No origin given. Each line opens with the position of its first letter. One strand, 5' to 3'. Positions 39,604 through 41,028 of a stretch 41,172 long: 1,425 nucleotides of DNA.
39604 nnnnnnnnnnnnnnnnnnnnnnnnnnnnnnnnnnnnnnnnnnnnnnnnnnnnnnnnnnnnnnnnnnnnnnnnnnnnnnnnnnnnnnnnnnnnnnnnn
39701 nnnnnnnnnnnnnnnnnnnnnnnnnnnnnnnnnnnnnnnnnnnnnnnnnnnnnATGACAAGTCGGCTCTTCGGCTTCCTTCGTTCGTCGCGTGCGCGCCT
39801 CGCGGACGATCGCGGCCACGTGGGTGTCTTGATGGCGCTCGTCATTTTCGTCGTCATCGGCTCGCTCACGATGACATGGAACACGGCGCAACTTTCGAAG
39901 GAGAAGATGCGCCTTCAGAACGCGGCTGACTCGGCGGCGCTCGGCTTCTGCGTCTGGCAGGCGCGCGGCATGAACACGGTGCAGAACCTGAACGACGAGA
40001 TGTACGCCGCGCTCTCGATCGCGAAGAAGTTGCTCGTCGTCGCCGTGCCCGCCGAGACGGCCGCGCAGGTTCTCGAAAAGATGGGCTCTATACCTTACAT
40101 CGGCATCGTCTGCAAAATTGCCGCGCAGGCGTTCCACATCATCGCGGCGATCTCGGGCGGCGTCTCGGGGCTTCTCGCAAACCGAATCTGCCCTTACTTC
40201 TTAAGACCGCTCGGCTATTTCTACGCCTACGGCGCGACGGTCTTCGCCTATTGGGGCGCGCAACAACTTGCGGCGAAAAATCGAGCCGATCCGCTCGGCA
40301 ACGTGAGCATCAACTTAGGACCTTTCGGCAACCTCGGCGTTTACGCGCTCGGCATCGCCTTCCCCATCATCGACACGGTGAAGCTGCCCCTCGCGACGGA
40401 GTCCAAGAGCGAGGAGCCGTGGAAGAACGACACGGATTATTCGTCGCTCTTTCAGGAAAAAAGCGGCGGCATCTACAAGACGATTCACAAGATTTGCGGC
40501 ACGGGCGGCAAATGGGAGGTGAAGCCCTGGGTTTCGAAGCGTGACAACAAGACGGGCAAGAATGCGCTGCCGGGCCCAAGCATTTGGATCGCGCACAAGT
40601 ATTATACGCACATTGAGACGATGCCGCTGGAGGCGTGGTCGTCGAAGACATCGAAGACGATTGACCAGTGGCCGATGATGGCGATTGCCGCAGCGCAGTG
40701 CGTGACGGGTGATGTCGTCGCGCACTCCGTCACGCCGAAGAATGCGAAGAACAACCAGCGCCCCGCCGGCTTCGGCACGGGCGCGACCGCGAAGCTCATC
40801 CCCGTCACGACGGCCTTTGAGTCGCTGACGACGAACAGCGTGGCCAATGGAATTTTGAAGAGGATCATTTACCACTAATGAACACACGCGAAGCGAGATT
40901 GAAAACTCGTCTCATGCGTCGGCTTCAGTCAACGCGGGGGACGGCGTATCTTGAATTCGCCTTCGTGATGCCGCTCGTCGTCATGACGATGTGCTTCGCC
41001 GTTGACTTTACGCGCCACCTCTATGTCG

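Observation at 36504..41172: Non-canonical Tad/Flp-like pilus module opening with the peptidase and three atypical pseudopilin-class genes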

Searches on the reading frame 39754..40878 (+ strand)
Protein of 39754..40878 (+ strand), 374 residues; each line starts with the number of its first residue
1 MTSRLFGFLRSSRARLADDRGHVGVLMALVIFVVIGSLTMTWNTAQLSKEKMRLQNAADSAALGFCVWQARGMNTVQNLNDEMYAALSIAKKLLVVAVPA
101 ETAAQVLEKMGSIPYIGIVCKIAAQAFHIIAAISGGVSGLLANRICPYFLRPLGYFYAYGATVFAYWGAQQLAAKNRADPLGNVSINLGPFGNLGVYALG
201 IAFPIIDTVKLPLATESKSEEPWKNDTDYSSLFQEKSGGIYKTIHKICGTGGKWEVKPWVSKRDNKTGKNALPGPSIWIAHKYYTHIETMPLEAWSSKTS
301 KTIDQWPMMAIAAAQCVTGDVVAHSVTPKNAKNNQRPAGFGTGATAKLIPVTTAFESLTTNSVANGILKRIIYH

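Call 7: search_protein_families(library=pfam, proteins=[window:39754-40875:+], max_evalue=1)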
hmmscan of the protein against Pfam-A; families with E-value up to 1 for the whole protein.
window:39754-40875:+ (374 aa): 4 families
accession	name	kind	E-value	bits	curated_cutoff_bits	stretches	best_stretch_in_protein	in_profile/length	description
PF13400.11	Tad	-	1.2e-06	29.1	22.3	1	26-63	5-42/47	Putative Flp pilus-assembly TadE/G-like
PF05751.16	FixH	-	0.12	12.8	23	0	222-257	99-133/150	FixH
PF06305.16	LapA_dom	-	0.15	12.4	28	1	25-58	23-56/64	Lipopolysaccharide assembly protein A domain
PF06624.17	RAMP4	-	0.25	11.8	24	1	25-38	39-52/60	Ribosome associated membrane protein RAMP4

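Call 8: search_protein_families(library=ncbifam, proteins=[window:39754-40875:+], max_evalue=1)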
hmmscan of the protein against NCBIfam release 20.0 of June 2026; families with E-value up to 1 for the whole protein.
window:39754-40875:+ (374 aa): 1 family
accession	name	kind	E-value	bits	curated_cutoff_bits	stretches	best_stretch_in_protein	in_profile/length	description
TIGR03816.1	tadE_like_DECH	hypoth_equivalog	0.0041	17.3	50.95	1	19-72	1-54/109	Rv3654c family TadE-like protein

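Call 9: find_encoding_contigs(protein=window:39754-40878:+, flank=10000, max_places=10)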
Protein window:39754-40878:+ (374 aa): 9 contigs read that carry it; 9 places shown.
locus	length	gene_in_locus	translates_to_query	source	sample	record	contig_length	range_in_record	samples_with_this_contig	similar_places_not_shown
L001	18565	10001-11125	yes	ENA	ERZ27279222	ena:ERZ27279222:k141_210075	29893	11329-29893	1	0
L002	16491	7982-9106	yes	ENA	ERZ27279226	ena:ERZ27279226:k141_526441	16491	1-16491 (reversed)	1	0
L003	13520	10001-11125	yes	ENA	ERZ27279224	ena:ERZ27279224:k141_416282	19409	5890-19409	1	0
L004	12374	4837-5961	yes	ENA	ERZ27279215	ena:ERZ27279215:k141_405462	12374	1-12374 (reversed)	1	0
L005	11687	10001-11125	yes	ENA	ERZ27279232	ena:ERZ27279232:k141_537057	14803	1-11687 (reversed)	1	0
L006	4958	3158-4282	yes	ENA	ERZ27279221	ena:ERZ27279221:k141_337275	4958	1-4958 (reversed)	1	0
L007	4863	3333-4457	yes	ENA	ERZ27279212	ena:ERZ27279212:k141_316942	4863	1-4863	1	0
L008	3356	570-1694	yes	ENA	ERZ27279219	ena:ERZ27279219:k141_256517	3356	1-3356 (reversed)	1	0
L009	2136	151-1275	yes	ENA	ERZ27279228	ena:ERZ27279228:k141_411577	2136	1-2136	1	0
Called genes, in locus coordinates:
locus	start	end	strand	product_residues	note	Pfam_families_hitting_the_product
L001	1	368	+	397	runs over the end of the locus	PF06245:DUF1015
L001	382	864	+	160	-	PF09835:DUF2062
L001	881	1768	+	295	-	-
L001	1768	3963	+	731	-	PF00521:DNA_topoisoIV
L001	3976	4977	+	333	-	-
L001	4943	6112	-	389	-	PF00919:UPF0004, PF04055:Radical_SAM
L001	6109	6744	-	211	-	PF02517:Rce1-like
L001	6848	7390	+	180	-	PF01478:Peptidase_A24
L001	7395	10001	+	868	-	PF07811:TadE (weak)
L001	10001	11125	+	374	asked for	PF13400:Tad (weak)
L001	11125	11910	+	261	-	PF07811:TadE (weak)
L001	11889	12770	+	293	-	-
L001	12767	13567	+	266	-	PF08666:SAF (faint), PF16976:RcpC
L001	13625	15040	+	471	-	PF00263:Secretin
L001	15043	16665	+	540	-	PF00437:T2SSE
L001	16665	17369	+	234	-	PF00482:T2SSF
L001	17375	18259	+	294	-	PF00482:T2SSF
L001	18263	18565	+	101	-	?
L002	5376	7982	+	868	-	PF07811:TadE (weak)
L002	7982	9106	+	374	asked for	PF13400:Tad (weak)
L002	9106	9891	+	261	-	PF07811:TadE (weak)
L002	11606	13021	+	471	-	PF00263:Secretin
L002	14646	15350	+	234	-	PF00482:T2SSF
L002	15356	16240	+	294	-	PF00482:T2SSF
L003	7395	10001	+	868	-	PF07811:TadE (weak)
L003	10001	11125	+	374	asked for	PF13400:Tad (weak)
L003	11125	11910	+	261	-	PF07811:TadE (weak)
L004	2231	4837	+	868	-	PF07811:TadE (weak)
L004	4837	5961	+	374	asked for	PF13400:Tad (weak)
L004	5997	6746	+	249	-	PF07811:TadE (weak)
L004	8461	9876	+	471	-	PF00263:Secretin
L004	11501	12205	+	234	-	PF00482:T2SSF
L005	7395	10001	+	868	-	PF07811:TadE (weak)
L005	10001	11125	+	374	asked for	PF13400:Tad (weak)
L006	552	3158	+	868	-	PF07811:TadE (weak)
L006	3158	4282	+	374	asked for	PF13400:Tad (weak)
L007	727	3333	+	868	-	PF07811:TadE (weak)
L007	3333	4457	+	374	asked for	PF13400:Tad (weak)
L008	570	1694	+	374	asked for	PF13400:Tad (weak)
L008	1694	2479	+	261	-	PF07811:TadE (weak)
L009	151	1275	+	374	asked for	PF13400:Tad (weak)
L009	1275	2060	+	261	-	PF07811:TadE (weak)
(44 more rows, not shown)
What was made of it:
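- Checked: The peptidase runs 36595(GTG)/36601(ATG)..37143; gene callers on identical contigs use the ATG, giving 180 aa (call 9).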

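Call 15: search_protein_families(library=pfam, proteins=[L001:11125-11907:+, L001:11889-12767:+, L001:12767-13564:+, L001:13625-15037:+, L001:15043-16662:+, L001:16662-17366:+, L001:17372-18256:+, L001:18263-18565:+], max_evalue=0.1)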
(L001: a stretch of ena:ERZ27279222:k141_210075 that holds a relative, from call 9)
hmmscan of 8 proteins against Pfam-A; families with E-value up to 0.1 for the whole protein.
L001:11125-11907:+ (261 aa): 1 family
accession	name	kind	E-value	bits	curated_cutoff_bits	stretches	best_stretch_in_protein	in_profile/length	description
PF07811.17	TadE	-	4.1e-07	30.5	22.9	1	21-60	1-40/43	TadE-like protein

L001:11889-12767:+ (293 aa): 0 families

L001:12767-13564:+ (266 aa): 2 families
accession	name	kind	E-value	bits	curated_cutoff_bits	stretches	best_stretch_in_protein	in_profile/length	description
PF16976.10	RcpC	-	2.1e-20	73.2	28.8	1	125-237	3-114/114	Flp pilus assembly protein RcpC/CpaB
PF08666.17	SAF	-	9.4e-06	26.5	21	1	42-117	2-62/63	SAF domain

L001:13625-15037:+ (471 aa): 2 families
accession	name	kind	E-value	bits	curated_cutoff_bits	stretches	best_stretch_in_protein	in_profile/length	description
PF00263.26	Secretin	-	3.9e-25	88.8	27.5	1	291-443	2-165/169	Bacterial type II and III secretion system protein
PF04972.22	BON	-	0.00013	22.7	27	0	104-154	10-66/69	BON domain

L001:15043-16662:+ (540 aa): 8 families
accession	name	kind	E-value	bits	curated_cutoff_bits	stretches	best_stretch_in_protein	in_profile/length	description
PF00437.27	T2SSE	-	1.2e-59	202.3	24.9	1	179-457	4-279/370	Type II/IV secretion system protein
PF13476.12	AAA_23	-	0.00031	21.9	27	1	309-333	22-46/201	AAA domain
PF13555.12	AAA_29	-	0.0062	16.7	27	1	305-328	21-44/61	P-loop containing region of AAA domain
PF00005.33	ABC_tran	-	0.01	16.9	25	1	302-337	7-42/137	ABC transporter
PF05729.18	NACHT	-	0.032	14.5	26.7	0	309-333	3-27/167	NACHT domain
PF02463.25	SMC_N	-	0.052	13.4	40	1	309-332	27-50/220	RecF/RecN/SMC N terminal domain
PF13245.12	AAA_19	-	0.071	13.7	25.1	0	306-330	11-35/134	AAA domain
PF13191.12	AAA_16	-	0.087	13.7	32.6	0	306-326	23-44/167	AAA ATPase domain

L001:16662-17366:+ (235 aa): 1 family
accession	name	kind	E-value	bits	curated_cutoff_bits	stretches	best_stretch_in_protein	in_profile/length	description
PF00482.28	T2SSF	-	1.5e-09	38.3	25.2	1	68-192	2-123/125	Type II secretion system (T2SS), protein F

L001:17372-18256:+ (295 aa): 2 families
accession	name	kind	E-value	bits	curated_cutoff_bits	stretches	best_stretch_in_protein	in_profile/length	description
PF00482.28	T2SSF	-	3.8e-16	59.6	25.2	1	159-284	2-123/125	Type II secretion system (T2SS), protein F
PF04246.17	RseC_MucC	-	0.082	13.3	24.4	1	95-147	69-122/130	Positive regulator of sigma(E), RseC/MucC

L001:18263-18565:+ (101 aa): 0 families
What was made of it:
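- On Tad (type IVc / Flp) pilus system: L001 16665-17369 and 17375-18259: PF00482, 38.3 and 59.6 bits (cut-off 25.2) (call 15).
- The secretin is short (471 aa), with no Secretin_N or pilus-N Pfam hit (call 15).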

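Call 52: find_homologous_proteins(query=window:39754-40875:+, max_evalue=0.001)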
Query window:39754-40875:+ (374 aa): 164 proteins with E <= 0.001 among 6358 candidates; the best 120 are listed.
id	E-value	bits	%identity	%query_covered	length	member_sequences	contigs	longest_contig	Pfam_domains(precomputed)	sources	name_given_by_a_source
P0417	1.7e-248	841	99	100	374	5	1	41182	PF13400.12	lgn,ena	-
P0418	1.5e-217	740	85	100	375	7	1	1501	PF13400.12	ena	-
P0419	7.0e-217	737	87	100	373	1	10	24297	PF13400.12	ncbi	-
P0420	1.2e-215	733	84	100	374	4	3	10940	PF13400.12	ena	-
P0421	6.1e-215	731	84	100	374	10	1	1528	PF13400.12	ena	-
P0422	4.2e-211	718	83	100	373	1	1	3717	PF13400.12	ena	-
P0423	1.3e-210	717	83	100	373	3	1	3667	PF13400.12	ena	-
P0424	7.1e-208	708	83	98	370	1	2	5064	PF13400.12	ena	-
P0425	4.1e-202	689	79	100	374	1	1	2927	PF13400.12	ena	-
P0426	1.9e-159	548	69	99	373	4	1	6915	PF13400.12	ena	-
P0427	1.8e-155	535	67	99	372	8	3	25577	PF13400.12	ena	-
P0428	3.8e-153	528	64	99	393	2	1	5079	PF13400.12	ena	-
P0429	1.7e-151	522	62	98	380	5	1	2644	PF13400.12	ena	-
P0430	1.6e-148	513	63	97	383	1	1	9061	PF13400.12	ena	-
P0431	8.9e-147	507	61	99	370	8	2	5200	PF13400.12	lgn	-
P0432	7.7e-146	504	60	98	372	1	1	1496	PF13400.12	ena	-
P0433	8.9e-146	503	60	100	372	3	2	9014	PF13400.12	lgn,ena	-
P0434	1.4e-145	503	63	95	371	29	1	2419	PF13400.12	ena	-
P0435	2.3e-145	502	60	100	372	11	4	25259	PF13400.12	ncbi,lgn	-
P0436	3.2e-144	498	60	100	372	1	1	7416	PF13400.12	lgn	-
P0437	1.4e-143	496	60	100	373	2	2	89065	PF13400.12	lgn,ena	-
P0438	2.2e-143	496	61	98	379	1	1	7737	PF13400.12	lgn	-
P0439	4.1e-143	495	62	96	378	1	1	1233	PF13400.12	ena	-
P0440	1.1e-142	493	61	98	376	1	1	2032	PF13400.12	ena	-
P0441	2.0e-135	469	58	100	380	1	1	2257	PF13400.12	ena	-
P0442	4.9e-131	455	57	97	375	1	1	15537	PF13400.12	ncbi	-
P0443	1.3e-128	447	56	97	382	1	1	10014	PF13400.12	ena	-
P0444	7.7e-128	444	58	93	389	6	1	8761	PF13400.12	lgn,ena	-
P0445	1.1e-127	444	56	97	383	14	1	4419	PF13400.12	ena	-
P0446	3.6e-123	429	82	61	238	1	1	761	PF13400.12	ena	-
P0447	4.8e-121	422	56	97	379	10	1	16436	PF13400.12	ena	-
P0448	1.2e-117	411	55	97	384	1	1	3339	PF13400.12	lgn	-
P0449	1.8e-116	407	53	97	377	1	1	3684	PF13400.12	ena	-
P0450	1.5e-112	394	52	97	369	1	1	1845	PF13400.12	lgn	-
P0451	1.8e-109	384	51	98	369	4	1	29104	PF13400.12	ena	-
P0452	7.4e-109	382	51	98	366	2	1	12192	PF13400.12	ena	-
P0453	1.4e-108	381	51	98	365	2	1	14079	PF13400.12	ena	-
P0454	1.5e-108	381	49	98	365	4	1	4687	PF13400.12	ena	-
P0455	2.8e-106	373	48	98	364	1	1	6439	PF13400.12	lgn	-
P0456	3.2e-106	373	49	98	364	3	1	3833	PF13400.12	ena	-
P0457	1.4e-104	368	50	96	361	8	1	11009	PF13400.12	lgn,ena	-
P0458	1.6e-103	364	48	96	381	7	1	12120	PF13400.12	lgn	-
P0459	2.0e-102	361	50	97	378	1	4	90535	PF13400.12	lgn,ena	-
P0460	2.1e-102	361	50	98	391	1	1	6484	PF13400.12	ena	-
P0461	2.2e-101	357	49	98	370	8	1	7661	PF13400.12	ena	-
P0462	1.8e-100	354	49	100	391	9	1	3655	PF13400.12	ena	-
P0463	2.2e-100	354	49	98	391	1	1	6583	PF13400.12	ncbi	-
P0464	2.2e-100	354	49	98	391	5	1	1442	PF13400.12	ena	-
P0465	6.8e-99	349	49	98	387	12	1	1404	PF13400.12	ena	-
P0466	1.6e-98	348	48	98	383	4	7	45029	PF13400.12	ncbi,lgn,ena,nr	ncbi:MAG: hypothetical protein ILO10_07325 [Kiritimatiellae bacterium]|nr:hypothetical protein [Kiri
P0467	2.5e-98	347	48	98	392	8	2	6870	PF13400.12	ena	-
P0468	3.0e-98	347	47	98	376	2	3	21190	PF13400.12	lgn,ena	-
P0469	4.0e-98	347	47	98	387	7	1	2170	PF13400.12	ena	-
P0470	7.6e-98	346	48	98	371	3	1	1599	PF13400.12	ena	-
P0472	1.2e-97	345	48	98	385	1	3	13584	PF13400.12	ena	-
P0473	1.2e-97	345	49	98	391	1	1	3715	PF13400.12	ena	-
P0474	2.2e-97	344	47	98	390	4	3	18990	PF13400.12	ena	-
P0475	7.9e-97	342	47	98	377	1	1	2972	PF13400.12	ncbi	-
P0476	1.4e-96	342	48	97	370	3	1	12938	PF13400.12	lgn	-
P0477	2.2e-96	341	45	100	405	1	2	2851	PF13400.12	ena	-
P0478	3.5e-96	340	47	98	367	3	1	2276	PF13400.12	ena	-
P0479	3.6e-96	340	48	96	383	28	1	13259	PF13400.12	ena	-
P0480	3.6e-96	340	47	98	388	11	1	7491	PF13400.12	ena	-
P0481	5.5e-96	340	46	98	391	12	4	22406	PF13400.12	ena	-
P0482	6.0e-96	339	47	98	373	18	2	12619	PF13400.12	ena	-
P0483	6.3e-96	339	47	98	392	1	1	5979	PF13400.12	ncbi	-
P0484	8.1e-96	339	47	99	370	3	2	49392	PF13400.12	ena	-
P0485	1.1e-95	339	48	98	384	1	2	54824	PF13400.12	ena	-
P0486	1.5e-95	338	47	99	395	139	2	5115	PF13400.12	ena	-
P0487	2.0e-95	338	44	98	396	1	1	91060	PF13400.12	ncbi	-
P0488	2.3e-95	338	48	96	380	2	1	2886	PF13400.12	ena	-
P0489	2.5e-95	337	48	97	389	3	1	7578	PF13400.12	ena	-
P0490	4.9e-95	336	47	99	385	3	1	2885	PF13400.12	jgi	-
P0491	8.5e-95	336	47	99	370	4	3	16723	PF13400.12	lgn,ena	-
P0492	1.1e-94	335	46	98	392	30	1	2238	PF13400.12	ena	-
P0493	1.5e-94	335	48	94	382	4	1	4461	PF13400.12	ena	-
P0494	2.8e-94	334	46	99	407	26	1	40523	PF13400.12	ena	-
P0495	4.0e-94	333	46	97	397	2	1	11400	PF13400.12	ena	-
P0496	4.3e-94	333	45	98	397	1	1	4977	PF13400.12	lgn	-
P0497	6.6e-94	333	45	98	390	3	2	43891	PF13400.12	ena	-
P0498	6.7e-94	333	48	98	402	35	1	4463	PF13400.12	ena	-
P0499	1.1e-93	332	47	92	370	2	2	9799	PF13400.12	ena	-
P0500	2.0e-93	331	45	98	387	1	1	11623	PF13400.12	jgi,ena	-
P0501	2.1e-93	331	47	98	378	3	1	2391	PF13400.12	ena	-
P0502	2.6e-93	331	47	98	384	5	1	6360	PF13400.12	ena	-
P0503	3.9e-93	330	47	98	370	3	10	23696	PF13400.12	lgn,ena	-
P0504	5.2e-93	330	48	98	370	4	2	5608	PF13400.12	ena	-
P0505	5.7e-93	330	46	99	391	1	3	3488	PF13400.12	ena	-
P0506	7.4e-93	329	46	98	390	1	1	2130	PF13400.12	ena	-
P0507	8.4e-93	329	47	98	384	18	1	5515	PF13400.12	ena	-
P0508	1.8e-92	328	47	98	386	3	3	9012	PF13400.12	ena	-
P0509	2.7e-92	327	45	98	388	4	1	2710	PF13400.12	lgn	-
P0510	3.9e-92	327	47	98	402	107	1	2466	PF13400.12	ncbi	-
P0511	4.0e-92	327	47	97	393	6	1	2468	PF13400.12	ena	-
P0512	4.5e-92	327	45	97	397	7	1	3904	PF13400.12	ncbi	-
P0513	6.5e-92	326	46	98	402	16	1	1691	PF13400.12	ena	-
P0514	7.7e-92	326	47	97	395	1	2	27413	PF13400.12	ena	-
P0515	2.2e-91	324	45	98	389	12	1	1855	PF13400.12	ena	-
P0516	6.6e-91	323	47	96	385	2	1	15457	PF13400.12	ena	-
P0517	1.1e-90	322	46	98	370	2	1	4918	PF13400.12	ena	-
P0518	2.6e-90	321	46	98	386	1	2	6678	PF13400.12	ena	-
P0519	3.4e-90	321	47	93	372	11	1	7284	PF13400.12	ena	-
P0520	7.3e-90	319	45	98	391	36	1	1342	PF13400.12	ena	-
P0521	7.7e-90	319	46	97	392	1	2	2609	PF13400.12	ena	-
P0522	1.6e-89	318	47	98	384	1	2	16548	PF13400.12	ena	-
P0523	2.1e-89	318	48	96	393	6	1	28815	PF13400.12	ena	-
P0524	3.8e-89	317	47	93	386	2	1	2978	PF13400.12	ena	-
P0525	8.0e-89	316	46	99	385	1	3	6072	PF13400.12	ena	-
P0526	1.2e-87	312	44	98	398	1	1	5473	PF13400.12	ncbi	-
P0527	1.2e-86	309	47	92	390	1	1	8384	PF13400.12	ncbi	-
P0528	5.8e-86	307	46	98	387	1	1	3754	PF13400.12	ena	-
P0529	8.1e-85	303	45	98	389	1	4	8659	PF13400.12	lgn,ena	-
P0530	3.5e-83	297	44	97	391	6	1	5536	PF13400.12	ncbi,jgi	jgi:hypothetical protein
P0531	5.7e-83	297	45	97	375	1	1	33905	PF13400.12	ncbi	-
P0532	3.4e-82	294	42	98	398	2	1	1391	PF13400.12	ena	-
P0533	3.6e-82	294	45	95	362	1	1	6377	PF13400.12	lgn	-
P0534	4.8e-82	294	44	96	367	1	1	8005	PF13400.12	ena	-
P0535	6.3e-80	287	45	97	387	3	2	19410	PF13400.12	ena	-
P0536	1.5e-79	286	44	97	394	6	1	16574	PF13400.12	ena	-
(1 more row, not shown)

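Call 53: find_encoding_contigs(protein=P0427, flank=10000, max_places=2)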
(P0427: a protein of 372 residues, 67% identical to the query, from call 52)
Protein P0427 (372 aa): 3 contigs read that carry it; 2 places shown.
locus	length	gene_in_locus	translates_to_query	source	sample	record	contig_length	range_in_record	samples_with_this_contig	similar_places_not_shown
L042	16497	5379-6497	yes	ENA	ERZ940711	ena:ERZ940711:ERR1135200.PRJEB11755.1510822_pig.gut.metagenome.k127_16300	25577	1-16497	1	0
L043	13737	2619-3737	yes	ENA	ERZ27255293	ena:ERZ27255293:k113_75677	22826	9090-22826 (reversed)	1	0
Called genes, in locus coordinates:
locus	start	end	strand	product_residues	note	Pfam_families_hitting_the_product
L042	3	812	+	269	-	?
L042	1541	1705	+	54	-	-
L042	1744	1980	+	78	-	PF04964:Flp_Fap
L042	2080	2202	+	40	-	-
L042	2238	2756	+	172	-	PF01478:Peptidase_A24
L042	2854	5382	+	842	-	-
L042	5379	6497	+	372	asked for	PF13400:Tad (weak)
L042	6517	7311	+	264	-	PF07811:TadE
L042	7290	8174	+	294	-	-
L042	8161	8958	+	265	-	PF08666:SAF (weak), PF16976:RcpC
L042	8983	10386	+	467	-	PF00263:Secretin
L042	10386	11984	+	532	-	PF00437:T2SSE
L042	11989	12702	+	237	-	PF00482:T2SSF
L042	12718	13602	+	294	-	PF00482:T2SSF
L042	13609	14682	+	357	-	-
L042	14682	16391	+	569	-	-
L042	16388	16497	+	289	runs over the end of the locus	-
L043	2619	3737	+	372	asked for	PF13400:Tad (weak)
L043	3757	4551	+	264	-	PF07811:TadE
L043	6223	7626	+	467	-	PF00263:Secretin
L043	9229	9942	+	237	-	PF00482:T2SSF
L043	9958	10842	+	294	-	PF00482:T2SSF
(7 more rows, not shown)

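Call 54: find_encoding_contigs(protein=P0420, flank=10000, max_places=3)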
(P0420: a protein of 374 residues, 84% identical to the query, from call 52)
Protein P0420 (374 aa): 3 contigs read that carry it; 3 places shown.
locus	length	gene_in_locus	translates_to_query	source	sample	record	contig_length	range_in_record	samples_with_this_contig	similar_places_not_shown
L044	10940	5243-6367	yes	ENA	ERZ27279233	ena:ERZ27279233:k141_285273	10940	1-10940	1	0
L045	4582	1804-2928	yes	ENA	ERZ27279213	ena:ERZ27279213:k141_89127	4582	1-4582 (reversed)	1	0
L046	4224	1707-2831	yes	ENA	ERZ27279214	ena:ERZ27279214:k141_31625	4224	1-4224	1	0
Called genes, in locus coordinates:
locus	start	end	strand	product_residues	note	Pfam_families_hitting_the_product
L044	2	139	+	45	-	?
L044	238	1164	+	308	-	PF01636:APH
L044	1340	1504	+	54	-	PF04964:Flp_Fap (weak)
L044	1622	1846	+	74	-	PF04964:Flp_Fap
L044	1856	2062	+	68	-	-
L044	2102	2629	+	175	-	PF01478:Peptidase_A24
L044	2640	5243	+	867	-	PF07811:TadE (weak)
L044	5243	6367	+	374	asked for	PF13400:Tad (weak)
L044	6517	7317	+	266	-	PF07811:TadE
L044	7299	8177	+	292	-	-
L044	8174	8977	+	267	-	PF08666:SAF (weak), PF16976:RcpC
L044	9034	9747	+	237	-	PF08220:HTH_DeoR, PF08279:HTH_11 (weak), PF12802:MarR_2 (faint), PF00455:DeoRC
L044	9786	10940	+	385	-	?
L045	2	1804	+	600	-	?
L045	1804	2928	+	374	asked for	PF13400:Tad (weak)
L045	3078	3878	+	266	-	PF07811:TadE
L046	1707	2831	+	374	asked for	PF13400:Tad (weak)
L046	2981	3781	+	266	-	PF07811:TadE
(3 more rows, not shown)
